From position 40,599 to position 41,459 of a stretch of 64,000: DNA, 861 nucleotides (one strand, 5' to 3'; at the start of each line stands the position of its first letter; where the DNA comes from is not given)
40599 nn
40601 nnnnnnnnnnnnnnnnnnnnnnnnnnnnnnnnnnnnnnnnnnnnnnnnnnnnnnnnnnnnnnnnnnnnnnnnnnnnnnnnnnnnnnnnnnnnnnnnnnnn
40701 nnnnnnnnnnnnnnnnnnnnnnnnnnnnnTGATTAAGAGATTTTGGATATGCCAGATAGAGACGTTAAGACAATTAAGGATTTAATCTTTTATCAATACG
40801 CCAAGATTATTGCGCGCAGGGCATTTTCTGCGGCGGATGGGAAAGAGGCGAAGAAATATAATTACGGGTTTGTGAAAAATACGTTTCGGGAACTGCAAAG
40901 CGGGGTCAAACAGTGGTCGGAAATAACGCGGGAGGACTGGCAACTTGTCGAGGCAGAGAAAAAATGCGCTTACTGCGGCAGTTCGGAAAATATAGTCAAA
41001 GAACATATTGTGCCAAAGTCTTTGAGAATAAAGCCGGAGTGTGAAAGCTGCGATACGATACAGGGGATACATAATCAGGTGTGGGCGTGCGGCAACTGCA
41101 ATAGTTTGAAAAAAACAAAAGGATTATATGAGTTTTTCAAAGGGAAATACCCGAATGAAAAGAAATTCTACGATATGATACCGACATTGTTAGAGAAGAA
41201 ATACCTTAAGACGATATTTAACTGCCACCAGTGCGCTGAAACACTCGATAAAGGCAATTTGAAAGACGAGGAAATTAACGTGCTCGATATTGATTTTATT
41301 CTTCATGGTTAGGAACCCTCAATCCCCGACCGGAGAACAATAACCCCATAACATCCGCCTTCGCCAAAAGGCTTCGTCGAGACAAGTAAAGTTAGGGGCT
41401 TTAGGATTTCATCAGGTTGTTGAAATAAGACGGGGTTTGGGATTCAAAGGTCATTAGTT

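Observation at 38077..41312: Three-gene OLD-ATPase/Toprim + mini-UvrD helicase + HNH nuclease module (Gabija-like core with a Septu-like third component)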

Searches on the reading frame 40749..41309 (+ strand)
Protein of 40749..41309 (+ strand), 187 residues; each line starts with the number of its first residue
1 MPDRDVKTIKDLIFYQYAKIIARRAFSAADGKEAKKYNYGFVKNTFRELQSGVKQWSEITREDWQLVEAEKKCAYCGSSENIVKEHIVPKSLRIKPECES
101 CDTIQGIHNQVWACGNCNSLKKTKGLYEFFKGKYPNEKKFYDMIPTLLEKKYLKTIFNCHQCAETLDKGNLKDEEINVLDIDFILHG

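Call 7: search_protein_families(library=padloc, proteins=[window:40749-41309:+], max_evalue=0.01)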
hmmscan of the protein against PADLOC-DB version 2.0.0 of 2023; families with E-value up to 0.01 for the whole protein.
window:40749-41309:+ (187 aa): 5 families
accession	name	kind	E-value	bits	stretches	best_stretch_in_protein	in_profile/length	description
PDLC00340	PtuB1|PtuB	-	1.2e-07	29.5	1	44-124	39-113/268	Unknown function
PDLC00315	PtuB1|PtuB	-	0.00038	18.3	1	72-126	32-81/227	Unknown function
PDLC04259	PDC-M01B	-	0.00068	17.7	1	16-124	44-141/277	-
PDLC00337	PtuB1|PtuB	-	0.00081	17.3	1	56-124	42-107/216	Unknown function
PDLC04266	PDC-M01B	-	0.0034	15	1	64-155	88-167/281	-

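Call 8: search_protein_families(library=pfam, proteins=[window:40749-41309:+], max_evalue=0.01)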
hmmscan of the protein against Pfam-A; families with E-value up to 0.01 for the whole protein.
window:40749-41309:+ (187 aa): 3 families
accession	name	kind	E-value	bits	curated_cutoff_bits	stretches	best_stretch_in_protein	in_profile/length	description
PF23451.1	Zn_ribbon_PaaD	-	0.0053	16.8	27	0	69-102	13-46/53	PaaD zinc beta ribbon domain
PF16053.10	MRP-S34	-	0.006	17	24.5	0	36-96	50-111/130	Mitochondrial 28S ribosomal protein S34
PF05495.17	zf-CHY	-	0.0071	17.2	31.3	0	72-119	20-63/68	CHY zinc finger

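Call 9: search_protein_families(library=ncbifam, proteins=[window:40749-41309:+], max_evalue=0.01)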
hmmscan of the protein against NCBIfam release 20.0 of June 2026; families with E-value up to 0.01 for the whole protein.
window:40749-41309:+ (187 aa): 1 family
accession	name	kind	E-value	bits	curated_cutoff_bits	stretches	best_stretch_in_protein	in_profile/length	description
NF040563.1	guided_IscB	equivalog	0.0022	17.2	175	1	65-135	187-248/314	RNA-guided endonuclease IscB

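Call 10: find_homologous_proteins(query=window:40749-41309:+)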
Query window:40749-41309:+ (187 aa): 763 proteins with E <= 0.001 among 813 candidates; the best 120 are listed.
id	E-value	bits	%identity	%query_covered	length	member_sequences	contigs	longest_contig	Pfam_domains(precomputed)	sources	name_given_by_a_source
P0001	3.8e-114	397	91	100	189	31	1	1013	-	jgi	jgi:hypothetical protein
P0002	2.1e-100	352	81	100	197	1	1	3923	-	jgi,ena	-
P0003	6.5e-99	347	80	99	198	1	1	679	-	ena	-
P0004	1.4e-96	340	76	99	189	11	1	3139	-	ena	-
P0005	1.8e-96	339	79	100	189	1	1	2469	-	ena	-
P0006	3.0e-96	339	78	99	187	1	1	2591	-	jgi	jgi:hypothetical protein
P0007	4.4e-95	335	77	99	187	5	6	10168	-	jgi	-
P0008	5.7e-95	334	76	99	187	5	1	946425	-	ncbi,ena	-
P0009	2.6e-94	332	75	99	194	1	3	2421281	-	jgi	jgi:5-methylcytosine-specific restriction endonuclease McrA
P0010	5.5e-94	331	76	99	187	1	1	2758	-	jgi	-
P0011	1.7e-93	330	75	99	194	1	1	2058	-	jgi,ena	-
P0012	2.3e-93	329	74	99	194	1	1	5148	-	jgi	jgi:5-methylcytosine-specific restriction endonuclease McrA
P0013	3.5e-93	329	75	99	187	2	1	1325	-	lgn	-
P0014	3.6e-93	328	75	99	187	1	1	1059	-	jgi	jgi:hypothetical protein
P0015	3.6e-93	328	74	99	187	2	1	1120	-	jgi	-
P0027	2.6e-92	326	75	99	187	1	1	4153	PF14279.13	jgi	jgi:ribosomal protein L37AE/L43A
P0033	7.6e-92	324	73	100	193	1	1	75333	PF14279.13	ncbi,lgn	-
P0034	9.5e-92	324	74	99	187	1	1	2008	PF14279.13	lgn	-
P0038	2.7e-91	322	74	99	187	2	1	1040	PF14279.13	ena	-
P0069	5.7e-89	315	73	99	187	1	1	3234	PF14279.13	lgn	-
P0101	2.2e-87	310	71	99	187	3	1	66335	PF14279.13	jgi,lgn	jgi:5-methylcytosine-specific restriction endonuclease McrA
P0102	2.4e-87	309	70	99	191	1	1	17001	PF14279.13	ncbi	-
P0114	2.3e-86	306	70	99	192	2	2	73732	PF14279.13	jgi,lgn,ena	-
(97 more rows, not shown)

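Call 12: search_protein_families(library=phrogs, proteins=[window:40749-41309:+], max_evalue=0.01)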
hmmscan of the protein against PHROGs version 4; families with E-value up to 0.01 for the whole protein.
window:40749-41309:+ (187 aa): 8 families
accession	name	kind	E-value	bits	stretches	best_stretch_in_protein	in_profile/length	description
phrog_2214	-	DNA, RNA and nucleotide metabolism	9e-08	32.6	1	53-155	181-270/429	HNH endonuclease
phrog_2118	-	DNA, RNA and nucleotide metabolism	8.4e-07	29.8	1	51-131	155-231/301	HNH endonuclease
phrog_1035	-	DNA, RNA and nucleotide metabolism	0.0005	21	1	57-131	144-220/271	endonuclease VII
phrog_4234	-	DNA, RNA and nucleotide metabolism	0.00097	19.9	1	54-94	14-50/130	HNH endonuclease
phrog_1271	-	DNA, RNA and nucleotide metabolism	0.0025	18.3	1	57-129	251-323/361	HNH endonuclease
phrog_10503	-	unknown function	0.003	18.1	1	69-139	33-107/251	-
phrog_36777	-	unknown function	0.0064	17.7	0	72-129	2-56/132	-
phrog_7370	-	DNA, RNA and nucleotide metabolism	0.0098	17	0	69-147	40-106/115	HNH endonuclease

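Call 16: find_related_loci(query=A1, collection=genome_contigs, flank=8000)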
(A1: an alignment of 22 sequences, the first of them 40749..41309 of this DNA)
Query A1 (187 aa) in genome_contigs; peptide patterns used: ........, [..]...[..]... (x = any residue, [..] = any of these).
598 stretches matched a pattern (row limit reached: there are more); 144 encode a relative of the query (tblastn E <= 1e-3); the best 80 are kept; 80 distinct loci.
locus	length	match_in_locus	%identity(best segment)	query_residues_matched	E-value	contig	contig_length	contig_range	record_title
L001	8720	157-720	93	1-187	3e-117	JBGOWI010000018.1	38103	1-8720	MAG: Phycisphaerae bacterium isolate OBJ_0618_130150_96 k141_2479293_length_38103_cov_16.2240, whole genome shotgun sequ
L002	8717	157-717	92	1-186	8e-117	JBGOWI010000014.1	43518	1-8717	MAG: Phycisphaerae bacterium isolate OBJ_0618_130150_96 k141_7778287_length_43518_cov_14.7883, whole genome shotgun sequ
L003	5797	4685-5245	74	1-186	4e-97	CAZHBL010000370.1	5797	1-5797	MAG TPA_asm: uncultured Pirellulales bacterium isolate SRP185410_co2_165 genome assembly, contig: NODE_19860_length_5797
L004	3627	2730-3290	75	1-186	2e-96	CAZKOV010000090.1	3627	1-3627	MAG TPA_asm: uncultured archaeon isolate SRP214966_co4_43 genome assembly, contig: NODE_44942_length_3627_cov_5.000840,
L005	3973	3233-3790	75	1-185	1e-95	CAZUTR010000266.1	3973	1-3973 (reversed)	MAG TPA_asm: uncultured Pirellulales bacterium isolate binchicken_co89_511 genome assembly, contig: NODE_51141_length_39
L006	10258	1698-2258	72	1-186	4e-94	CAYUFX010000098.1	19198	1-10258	MAG TPA_asm: uncultured Pirellulales bacterium isolate binchicken_co89_457 genome assembly, contig: NODE_5060_length_191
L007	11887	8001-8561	73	1-186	9e-94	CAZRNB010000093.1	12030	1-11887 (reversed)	MAG TPA_asm: uncultured Pirellulales bacterium isolate binchicken_co189_487 genome assembly, contig: NODE_5535_length_12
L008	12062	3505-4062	75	1-185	2e-92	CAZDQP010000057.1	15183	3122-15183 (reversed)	MAG TPA_asm: uncultured Pirellulales bacterium isolate SRP323688_co1_236 genome assembly, contig: NODE_6240_length_15183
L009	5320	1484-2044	72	1-186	1e-92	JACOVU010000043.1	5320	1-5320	MAG: Candidatus Omnitrophota bacterium isolate NC_groundwater_108_Ag_S-0.2um_46_37 S_p2_S4_170907_scaffold_681811, whole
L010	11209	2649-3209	71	1-186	3e-92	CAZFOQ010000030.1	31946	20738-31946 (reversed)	MAG TPA_asm: uncultured Pirellulales bacterium isolate SRP068000_co1_345 genome assembly, contig: NODE_1528_length_31946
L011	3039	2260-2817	70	1-185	3e-91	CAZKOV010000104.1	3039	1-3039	MAG TPA_asm: uncultured archaeon isolate SRP214966_co4_43 genome assembly, contig: NODE_60843_length_3039_cov_5.126340,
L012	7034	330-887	67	1-185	4e-88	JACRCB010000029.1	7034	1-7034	MAG: Deltaproteobacteria bacterium isolate NC_groundwater_1635_Pr3_B-0.1um_53_9 SR-2_scaffold_141_454458, whole genome s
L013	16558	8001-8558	70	1-185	2e-87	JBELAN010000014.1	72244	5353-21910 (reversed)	MAG: Sedimentisphaerales bacterium isolate SPRUCE 94 SPRUCE_94_14, whole genome shotgun sequence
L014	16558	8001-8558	69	1-185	2e-86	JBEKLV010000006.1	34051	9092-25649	MAG: Bacteroidota bacterium isolate SPRUCE 379 SPRUCE_379_6, whole genome shotgun sequence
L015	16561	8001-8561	70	1-186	5e-86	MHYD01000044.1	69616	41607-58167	MAG: Planctomycetes bacterium RBG_13_46_10 RBG_13_scaffold_339, whole genome shotgun sequence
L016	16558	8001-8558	69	1-185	1e-85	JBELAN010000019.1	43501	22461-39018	MAG: Sedimentisphaerales bacterium isolate SPRUCE 94 SPRUCE_94_19, whole genome shotgun sequence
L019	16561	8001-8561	68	1-186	1e-84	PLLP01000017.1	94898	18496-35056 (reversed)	MAG: Phycisphaerales bacterium isolate fen_1361 73.20120800_E3X.29_contig_2782, whole genome shotgun sequence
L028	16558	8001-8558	59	1-185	1e-75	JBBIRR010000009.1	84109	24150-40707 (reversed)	MAG: Ignavibacteriales bacterium isolate ETS170220_bin_354 NODE_182_length_84109_cov_5.72991, whole genome shotgun seque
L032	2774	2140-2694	61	1-185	4e-74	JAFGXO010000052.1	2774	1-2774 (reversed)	MAG: Bacteroidales bacterium isolate ZodW_Metabat.383 k87_2859327, whole genome shotgun sequence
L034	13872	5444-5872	74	1-143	2e-72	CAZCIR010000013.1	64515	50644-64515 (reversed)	MAG TPA_asm: uncultured Pirellulales bacterium isolate binchicken_co34_225 genome assembly, contig: NODE_524_length_6451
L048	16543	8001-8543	59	1-187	3e-68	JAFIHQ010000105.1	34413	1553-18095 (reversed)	MAG: Treponema sp. isolate HJP_bin34 k141_107024, whole genome shotgun sequence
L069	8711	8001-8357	78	1-119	6e-64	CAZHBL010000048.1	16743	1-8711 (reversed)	MAG TPA_asm: uncultured Pirellulales bacterium isolate SRP185410_co2_165 genome assembly, contig: NODE_4204_length_16743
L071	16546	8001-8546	54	1-185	9e-64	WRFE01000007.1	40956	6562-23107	MAG: Candidatus Endomicrobium labiotermitis isolate Lab288P4_bin38 Ga0123354_10000432, whole genome shotgun sequence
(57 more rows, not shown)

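Call 25: search_protein_families(library=pfam, alignment_id=A2, max_evalue=0.00001)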
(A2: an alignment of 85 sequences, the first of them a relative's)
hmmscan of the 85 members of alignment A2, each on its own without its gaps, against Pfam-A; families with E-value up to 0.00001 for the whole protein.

A. member 1, L003:1944-4529:+ (862 aa): 3 families
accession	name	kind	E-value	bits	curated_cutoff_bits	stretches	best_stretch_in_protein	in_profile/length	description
PF13307.12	Helicase_C_2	-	5e-13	49.9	25.3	1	347-478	6-156/170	Helicase C-terminal domain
PF00270.35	DEAD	-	7.4e-13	49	26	1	35-161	4-131/167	DEAD/DEAH box helicase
PF04851.21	ResIII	-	7e-11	42.7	22.5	1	31-161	4-139/164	Type III restriction enzyme, res subunit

B. families by the number of members that match (of 85 scanned): 114 families (the first 25 are shown)
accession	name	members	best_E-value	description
PF02463.25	SMC_N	4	2.5e-16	RecF/RecN/SMC N terminal domain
PF06050.19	HGD-D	3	1.6e-73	2-hydroxyglutaryl-CoA dehydratase, D-component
PF10543.14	ORF6N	3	1.1e-35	ORF6N domain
PF04851.21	ResIII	3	4.2e-20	Type III restriction enzyme, res subunit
PF00664.28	ABC_membrane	2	7.7e-43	ABC transporter transmembrane region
PF00005.33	ABC_tran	2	1.2e-33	ABC transporter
PF01420.25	Methylase_S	2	1e-29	Type I restriction modification DNA specificity domain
PF13619.11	KTSC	2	9.6e-29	KTSC domain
PF01040.23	UbiA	2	8.8e-28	UbiA prenyltransferase family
PF00730.31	HhH-GPD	2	6.8e-26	HhH-GPD superfamily base excision DNA repair protein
PF13304.12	AAA_21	2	6.3e-18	AAA domain, putative AbiEii toxin, Type IV TA system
PF13483.12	Lactamase_B_3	2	2.1e-17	Beta-lactamase superfamily domain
PF12706.13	Lactamase_B_2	2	6.5e-16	Beta-lactamase superfamily domain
PF04326.19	SLFN_AlbA_2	2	8.4e-16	Schlafen, AlbA_2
PF00512.31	HisKA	2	7.6e-15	His Kinase A (phospho-acceptor) domain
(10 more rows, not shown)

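Call 26: search_protein_families(library=padloc, alignment_id=A2, max_evalue=0.00001)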
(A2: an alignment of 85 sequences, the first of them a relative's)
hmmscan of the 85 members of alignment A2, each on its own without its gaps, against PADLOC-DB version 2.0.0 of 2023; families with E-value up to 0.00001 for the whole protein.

A. member 1, L003:1944-4529:+ (862 aa): 9 families
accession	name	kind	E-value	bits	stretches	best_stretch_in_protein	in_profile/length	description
PDLC04986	PDC-S28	-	2.8e-111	371.3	1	3-854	4-826/831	-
PDLC04987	PDC-S28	-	1.3e-109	365.8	1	9-858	13-843/846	-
PDLC01439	typeIV_DinG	-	1.6e-19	68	2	258-478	314-545/575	CAS-IV-A; associated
PDLC01763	Cas3b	-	9.5e-11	39.1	1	33-105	248-320/762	-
PDLC01759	Cas3b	-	1.1e-09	35.6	1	39-101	217-283/711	-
PDLC01765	Cas3c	-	6.2e-08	30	0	17-100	152-235/612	-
PDLC02707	PbeA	-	7e-08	29.5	1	25-147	248-367/672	PbeA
PDLC01762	Cas3b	-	4.3e-06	23.6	0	40-111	230-299/692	-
PDLC02704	PbeA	-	5.6e-06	23.1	1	32-140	256-365/682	PbeA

B. families by the number of members that match (of 85 scanned): 416 families (the first 25 are shown)
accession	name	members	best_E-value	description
PDLC04135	mad3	4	3.4e-33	mads_3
PDLC04856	PDC-S05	3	9.3e-54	-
PDLC04869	PDC-S05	3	1.6e-51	-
PDLC04849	PDC-S05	3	5.1e-41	-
PDLC03154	Specificity_I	2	1.9e-94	Type I specificity subunit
PDLC03089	Specificity_I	2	1.8e-71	Type I specificity subunit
PDLC03068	Specificity_I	2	1.6e-67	Type I specificity subunit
PDLC03086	Specificity_I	2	5.6e-64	Type I specificity subunit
PDLC03092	Specificity_I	2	3e-57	Type I specificity subunit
PDLC03168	Specificity_I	2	2.8e-56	Type I specificity subunit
PDLC03099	Specificity_I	2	3.2e-56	Type I specificity subunit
PDLC03164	Specificity_I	2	2e-51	Type I specificity subunit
PDLC03066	Specificity_I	2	1.4e-50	Type I specificity subunit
PDLC03087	Specificity_I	2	7.3e-41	Type I specificity subunit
PDLC04137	mad5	2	1.8e-40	mads_5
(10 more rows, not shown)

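Call 34: find_encoding_contigs(protein=P0002, flank=5000, max_places=4)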
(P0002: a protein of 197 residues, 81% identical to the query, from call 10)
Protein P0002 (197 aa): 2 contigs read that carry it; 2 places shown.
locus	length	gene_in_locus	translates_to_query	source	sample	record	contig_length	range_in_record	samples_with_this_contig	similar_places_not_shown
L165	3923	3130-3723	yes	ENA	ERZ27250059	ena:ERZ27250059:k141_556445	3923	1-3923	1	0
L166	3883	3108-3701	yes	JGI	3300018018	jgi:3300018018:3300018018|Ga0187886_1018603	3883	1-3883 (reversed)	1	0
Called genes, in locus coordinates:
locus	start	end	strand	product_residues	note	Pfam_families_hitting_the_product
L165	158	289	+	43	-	-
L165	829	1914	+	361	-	PF00069:Pkinase, PF07714:PK_Tyr_Ser-Thr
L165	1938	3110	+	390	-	PF04326:SLFN_AlbA_2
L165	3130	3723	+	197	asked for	-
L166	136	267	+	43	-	-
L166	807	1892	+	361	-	PF00069:Pkinase, PF07714:PK_Tyr_Ser-Thr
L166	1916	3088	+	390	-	PF04326:SLFN_AlbA_2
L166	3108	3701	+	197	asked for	-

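Call 37: search_solved_structures(query=A1, max_evalue=1, show_alignments=2)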
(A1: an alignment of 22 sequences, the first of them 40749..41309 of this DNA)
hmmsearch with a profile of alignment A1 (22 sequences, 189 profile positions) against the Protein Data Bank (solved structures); distinct sequences matched with E-value up to 1: 1.
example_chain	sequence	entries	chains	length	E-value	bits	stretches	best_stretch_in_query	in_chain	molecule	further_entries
9lgi_A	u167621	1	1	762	0.21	14.8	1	51-91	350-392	HNH nuclease domain-containing protein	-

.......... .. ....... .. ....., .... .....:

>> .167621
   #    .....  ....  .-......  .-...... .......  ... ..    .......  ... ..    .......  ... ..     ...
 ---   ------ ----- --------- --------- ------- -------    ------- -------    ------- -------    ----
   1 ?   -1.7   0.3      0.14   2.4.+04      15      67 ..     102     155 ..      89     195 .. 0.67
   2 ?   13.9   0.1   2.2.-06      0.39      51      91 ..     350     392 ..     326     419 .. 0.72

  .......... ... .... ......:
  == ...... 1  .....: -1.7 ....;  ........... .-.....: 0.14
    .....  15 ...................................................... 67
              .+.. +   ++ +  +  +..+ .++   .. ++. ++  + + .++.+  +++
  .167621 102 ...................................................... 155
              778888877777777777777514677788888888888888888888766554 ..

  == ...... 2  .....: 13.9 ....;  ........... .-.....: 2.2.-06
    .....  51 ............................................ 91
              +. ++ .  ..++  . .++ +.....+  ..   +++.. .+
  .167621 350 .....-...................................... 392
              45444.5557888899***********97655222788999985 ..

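Call 50: search_protein_families(library=pfam, proteins=[L005:1030-3237:+, L006:3-1667:+, L007:6001-7947:+, L016:7245-7985:+, L019:7139-7951:+, L028:6812-7984:+, L032:364-2121:+, L034:2933-5422:+, L048:7658-8005:+, L071:4908-7982:+], max_evalue=0.0001)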
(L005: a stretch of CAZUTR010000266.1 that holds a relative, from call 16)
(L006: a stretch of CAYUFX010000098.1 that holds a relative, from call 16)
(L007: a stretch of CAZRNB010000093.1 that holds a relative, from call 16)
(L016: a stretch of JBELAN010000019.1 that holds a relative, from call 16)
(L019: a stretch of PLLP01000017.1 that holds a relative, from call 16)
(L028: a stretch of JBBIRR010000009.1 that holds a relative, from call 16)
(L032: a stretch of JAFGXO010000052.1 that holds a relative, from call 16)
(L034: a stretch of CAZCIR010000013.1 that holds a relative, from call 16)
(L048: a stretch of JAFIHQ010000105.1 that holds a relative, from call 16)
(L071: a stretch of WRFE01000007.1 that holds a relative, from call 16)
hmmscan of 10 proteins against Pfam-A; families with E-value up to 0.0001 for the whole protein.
L005:1030-3237:+ (736 aa): 1 family
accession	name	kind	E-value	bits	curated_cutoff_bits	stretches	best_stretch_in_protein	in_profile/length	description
PF04326.19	SLFN_AlbA_2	-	5.1e-07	30.7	25.3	1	325-428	15-110/118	Schlafen, AlbA_2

L006:3-1667:+ (555 aa): 1 family
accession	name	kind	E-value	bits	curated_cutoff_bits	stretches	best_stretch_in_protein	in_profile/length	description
PF02810.21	SEC-C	-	2.4e-09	37.3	20.4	1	535-552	1-18/19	SEC-C motif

L007:6001-7947:+ (649 aa): 7 families
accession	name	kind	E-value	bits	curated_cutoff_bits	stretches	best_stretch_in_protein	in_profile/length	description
PF13175.12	AAA_15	-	1.1e-47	164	32.1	1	1-396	1-374/374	AAA ATPase domain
PF13304.12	AAA_21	-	6.3e-18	66.3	27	2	327-397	241-304/304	AAA domain, putative AbiEii toxin, Type IV TA system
PF13476.12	AAA_23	-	5.4e-13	50.5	27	1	5-115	1-124/201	AAA domain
PF20469.4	OLD-like_TOPRIM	-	3.8e-12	47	23.2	1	459-526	1-67/67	Overcoming lysogenization defect protein-like, TOPRIM domain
PF02463.25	SMC_N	-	1e-09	38.6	40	1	3-53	2-55/220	RecF/RecN/SMC N terminal domain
PF11398.14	DUF2813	-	2.7e-09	37.3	21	1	1-97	1-96/372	Protein of unknown function (DUF2813)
PF13555.12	AAA_29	-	2.5e-06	27.6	27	1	3-45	1-45/61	P-loop containing region of AAA domain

L016:7245-7985:+ (247 aa): 0 families

L019:7139-7951:+ (271 aa): 1 family
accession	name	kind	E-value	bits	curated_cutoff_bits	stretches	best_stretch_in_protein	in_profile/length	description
PF18730.6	HEPN_Cthe2314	-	6.3e-05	23.5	27.1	0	78-213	40-171/174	Cthe_2314-like HEPN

L028:6812-7984:+ (391 aa): 1 family
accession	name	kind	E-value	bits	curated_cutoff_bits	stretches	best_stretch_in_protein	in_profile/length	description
PF06050.19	HGD-D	-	1.6e-73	248.7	28.4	1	46-386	2-341/342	2-hydroxyglutaryl-CoA dehydratase, D-component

L032:364-2121:+ (586 aa): 3 families
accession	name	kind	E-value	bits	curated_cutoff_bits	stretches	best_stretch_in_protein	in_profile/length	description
PF00005.33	ABC_tran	-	1.2e-33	117.1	25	1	362-511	1-137/137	ABC transporter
PF02463.25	SMC_N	-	7.2e-09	35.8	40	1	376-554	28-212/220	RecF/RecN/SMC N terminal domain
PF00664.28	ABC_membrane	-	2.9e-08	34.2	28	1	42-291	20-265/274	ABC transporter transmembrane region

L034:2933-5422:+ (830 aa): 5 families
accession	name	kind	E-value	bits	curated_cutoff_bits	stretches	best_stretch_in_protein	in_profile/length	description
PF02463.25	SMC_N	-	2.5e-16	60.2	40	1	16-628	4-205/220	RecF/RecN/SMC N terminal domain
PF13476.12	AAA_23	-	4.2e-12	47.5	27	1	17-278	2-180/201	AAA domain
PF13304.12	AAA_21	-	3.5e-10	40.9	27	0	38-59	3-27/304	AAA domain, putative AbiEii toxin, Type IV TA system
PF13555.12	AAA_29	-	5.2e-07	29.8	27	1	30-61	19-49/61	P-loop containing region of AAA domain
PF13166.12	AAA_13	-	8.4e-07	28.5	36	0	38-400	20-341/713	AAA domain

L048:7658-8005:+ (116 aa): 1 family
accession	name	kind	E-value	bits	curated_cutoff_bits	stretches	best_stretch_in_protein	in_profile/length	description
PF10543.14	ORF6N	-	1.1e-35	122.2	27.8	1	14-98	1-86/86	ORF6N domain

L071:4908-7982:+ (1025 aa): 5 families
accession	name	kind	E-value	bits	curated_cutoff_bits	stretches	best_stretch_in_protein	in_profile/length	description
PF11867.13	T1RH-like_C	-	2.5e-109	366.1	26.8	1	698-1021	2-328/329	Type I restriction enzyme HindI endonuclease subunit-like, C-terminal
PF18766.7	SWI2_SNF2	-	3e-78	262.9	26.7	1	269-514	1-220/221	SWI2/SNF2 ATPase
PF04313.20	HSDR_N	-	1.1e-47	163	25.1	1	4-207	2-194/198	Type I restriction enzyme R protein N terminus (HSDR_N)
PF22679.2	T1R_D3-like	-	1.8e-21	77.6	27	1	610-680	84-156/158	Type I restriction enzyme subunit R domain 3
PF04851.21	ResIII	-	4.2e-20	72.7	22.5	1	276-447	10-163/164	Type III restriction enzyme, res subunit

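Call 52: predict_structure(alignment_id=A4)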
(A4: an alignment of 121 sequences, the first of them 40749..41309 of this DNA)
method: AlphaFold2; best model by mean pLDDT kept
length: 187 residues; sequences in the alignment: 121
mean_pLDDT: 83.8   pTM: 0.84
mean pLDDT of the five models: 83.8, 82.6, 81.6, 78.3, 75.9
residues with pLDDT >= 90: 77; 70-90: 88; 50-70: 22; < 50: 0
segments of 3 or more residues with pLDDT < 50: none
pLDDT, mean of each block of 10 residues (from residue 1): 82 92 80 77 91 76 67 91 86 70 77 93 93 93 90 89 84 77 86
secondary structure, 60 per line:
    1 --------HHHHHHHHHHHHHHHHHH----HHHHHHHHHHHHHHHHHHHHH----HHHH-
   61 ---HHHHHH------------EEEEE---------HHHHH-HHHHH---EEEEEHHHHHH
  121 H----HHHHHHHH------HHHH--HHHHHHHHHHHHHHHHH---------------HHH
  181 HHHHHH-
elements in order: H9-26 H31-51 H56-59 H64-69 E82-86 H96-100 H102-106 E110-114 H115-121 H126-133 H140-143 H146-162 H178-186
